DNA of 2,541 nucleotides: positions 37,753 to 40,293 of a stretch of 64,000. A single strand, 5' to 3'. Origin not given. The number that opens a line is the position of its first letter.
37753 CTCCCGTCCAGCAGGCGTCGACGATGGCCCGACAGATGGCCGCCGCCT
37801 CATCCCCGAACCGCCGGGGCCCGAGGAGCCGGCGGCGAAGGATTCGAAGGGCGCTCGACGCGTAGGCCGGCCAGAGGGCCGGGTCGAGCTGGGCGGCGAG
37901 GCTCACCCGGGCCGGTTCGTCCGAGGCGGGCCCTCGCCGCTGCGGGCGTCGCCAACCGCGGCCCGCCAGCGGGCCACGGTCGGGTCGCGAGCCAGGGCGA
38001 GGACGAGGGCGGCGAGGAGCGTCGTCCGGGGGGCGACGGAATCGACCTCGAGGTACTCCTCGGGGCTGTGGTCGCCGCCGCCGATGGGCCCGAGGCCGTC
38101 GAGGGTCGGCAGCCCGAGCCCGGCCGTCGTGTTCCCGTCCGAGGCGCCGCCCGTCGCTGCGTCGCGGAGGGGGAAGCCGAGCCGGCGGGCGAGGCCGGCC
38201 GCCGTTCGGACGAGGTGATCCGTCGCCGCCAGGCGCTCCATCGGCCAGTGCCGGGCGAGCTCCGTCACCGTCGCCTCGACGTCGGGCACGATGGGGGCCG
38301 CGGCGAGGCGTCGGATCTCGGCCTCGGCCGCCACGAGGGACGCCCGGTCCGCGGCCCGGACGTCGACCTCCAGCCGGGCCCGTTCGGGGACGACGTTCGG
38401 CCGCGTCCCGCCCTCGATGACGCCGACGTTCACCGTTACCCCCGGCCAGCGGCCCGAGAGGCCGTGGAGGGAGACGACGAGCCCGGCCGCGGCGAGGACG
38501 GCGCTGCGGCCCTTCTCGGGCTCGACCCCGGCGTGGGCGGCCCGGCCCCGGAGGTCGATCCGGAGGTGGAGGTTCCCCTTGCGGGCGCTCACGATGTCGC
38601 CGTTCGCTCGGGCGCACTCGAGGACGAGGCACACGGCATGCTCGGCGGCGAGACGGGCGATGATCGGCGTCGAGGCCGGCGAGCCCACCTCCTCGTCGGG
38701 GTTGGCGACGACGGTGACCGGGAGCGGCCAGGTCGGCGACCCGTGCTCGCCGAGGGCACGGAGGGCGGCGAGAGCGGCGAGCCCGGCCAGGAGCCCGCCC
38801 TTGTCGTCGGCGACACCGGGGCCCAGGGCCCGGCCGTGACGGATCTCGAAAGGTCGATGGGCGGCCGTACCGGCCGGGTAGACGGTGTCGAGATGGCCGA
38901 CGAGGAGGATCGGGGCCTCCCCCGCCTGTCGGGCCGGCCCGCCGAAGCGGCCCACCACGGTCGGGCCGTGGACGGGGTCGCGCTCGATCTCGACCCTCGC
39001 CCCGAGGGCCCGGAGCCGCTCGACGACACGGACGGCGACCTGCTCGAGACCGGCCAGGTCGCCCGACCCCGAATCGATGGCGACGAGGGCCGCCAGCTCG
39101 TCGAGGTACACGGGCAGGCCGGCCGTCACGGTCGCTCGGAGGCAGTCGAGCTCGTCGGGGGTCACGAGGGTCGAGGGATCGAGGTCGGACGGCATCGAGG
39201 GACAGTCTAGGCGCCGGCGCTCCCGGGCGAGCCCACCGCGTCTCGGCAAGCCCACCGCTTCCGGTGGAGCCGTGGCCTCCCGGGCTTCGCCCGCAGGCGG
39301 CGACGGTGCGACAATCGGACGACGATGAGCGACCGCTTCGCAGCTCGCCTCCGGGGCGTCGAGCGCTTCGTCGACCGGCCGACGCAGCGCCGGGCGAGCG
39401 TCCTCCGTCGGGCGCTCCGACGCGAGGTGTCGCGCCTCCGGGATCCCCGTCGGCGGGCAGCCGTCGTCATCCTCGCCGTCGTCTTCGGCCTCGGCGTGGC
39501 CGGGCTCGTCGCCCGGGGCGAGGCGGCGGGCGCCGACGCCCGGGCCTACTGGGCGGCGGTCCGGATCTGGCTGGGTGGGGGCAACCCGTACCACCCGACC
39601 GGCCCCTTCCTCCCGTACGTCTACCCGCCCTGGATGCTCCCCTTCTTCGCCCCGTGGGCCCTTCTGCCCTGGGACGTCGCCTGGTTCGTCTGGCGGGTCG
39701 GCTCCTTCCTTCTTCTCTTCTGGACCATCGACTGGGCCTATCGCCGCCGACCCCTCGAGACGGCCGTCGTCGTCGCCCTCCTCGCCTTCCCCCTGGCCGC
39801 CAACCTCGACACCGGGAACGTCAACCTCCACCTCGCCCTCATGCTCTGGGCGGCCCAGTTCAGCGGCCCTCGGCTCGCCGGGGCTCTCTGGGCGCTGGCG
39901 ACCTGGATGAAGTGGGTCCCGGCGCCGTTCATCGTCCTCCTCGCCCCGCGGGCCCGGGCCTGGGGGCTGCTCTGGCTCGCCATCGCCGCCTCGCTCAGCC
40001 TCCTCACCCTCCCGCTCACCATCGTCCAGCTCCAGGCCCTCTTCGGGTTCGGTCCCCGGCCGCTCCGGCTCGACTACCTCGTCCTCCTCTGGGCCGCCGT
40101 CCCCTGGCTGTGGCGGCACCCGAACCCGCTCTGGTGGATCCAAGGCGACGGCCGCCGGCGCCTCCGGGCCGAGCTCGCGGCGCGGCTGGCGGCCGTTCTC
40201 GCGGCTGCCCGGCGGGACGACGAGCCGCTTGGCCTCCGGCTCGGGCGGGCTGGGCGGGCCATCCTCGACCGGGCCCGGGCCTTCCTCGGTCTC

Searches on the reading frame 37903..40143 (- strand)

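Call 69: search_protein_families(library=pfam, proteins=[window:37903-40143:-], max_evalue=0.00001)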
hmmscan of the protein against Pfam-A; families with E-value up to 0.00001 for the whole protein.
window:37903-40143:- (746 aa): 2 families
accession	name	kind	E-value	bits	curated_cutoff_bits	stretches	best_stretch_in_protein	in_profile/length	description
PF01546.33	Peptidase_M20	-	9.3e-25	88.2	24.6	1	413-715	1-205/206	Peptidase family M20/M25/M40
PF07687.19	M20_dimer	-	5.2e-20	71.8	21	1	520-617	2-102/107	Peptidase dimerisation domain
